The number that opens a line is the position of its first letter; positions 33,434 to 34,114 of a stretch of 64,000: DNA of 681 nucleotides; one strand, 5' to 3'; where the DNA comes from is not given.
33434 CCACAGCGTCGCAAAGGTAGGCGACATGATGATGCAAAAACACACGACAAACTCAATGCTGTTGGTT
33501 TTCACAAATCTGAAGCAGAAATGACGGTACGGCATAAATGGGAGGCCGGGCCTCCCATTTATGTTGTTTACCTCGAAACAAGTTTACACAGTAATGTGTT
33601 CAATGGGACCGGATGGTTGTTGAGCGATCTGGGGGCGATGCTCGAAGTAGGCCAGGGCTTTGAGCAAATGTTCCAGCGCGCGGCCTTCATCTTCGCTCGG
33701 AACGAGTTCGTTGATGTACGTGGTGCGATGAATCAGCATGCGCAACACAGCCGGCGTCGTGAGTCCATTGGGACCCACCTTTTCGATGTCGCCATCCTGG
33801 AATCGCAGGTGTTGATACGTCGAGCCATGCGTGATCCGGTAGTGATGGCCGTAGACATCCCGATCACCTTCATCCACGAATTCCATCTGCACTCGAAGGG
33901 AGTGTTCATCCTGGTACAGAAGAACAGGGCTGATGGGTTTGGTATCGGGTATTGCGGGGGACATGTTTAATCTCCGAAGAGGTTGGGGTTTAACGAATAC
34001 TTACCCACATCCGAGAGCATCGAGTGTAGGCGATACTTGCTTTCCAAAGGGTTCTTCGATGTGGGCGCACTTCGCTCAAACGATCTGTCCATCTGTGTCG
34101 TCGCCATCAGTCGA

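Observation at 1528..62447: Conserved-sequence palindromic repeat family at intergenic stem-loops, nearly always followed by TATGC(C/T)G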

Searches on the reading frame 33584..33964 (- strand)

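Call 69: search_protein_families(library=phrogs, proteins=[window:33584-33964:-])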
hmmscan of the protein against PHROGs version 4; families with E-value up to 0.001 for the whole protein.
window:33584-33964:- (126 aa): 1 family
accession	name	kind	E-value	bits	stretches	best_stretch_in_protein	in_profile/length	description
phrog_2428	-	unknown function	9.7e-14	52.6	1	28-110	28-116/131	-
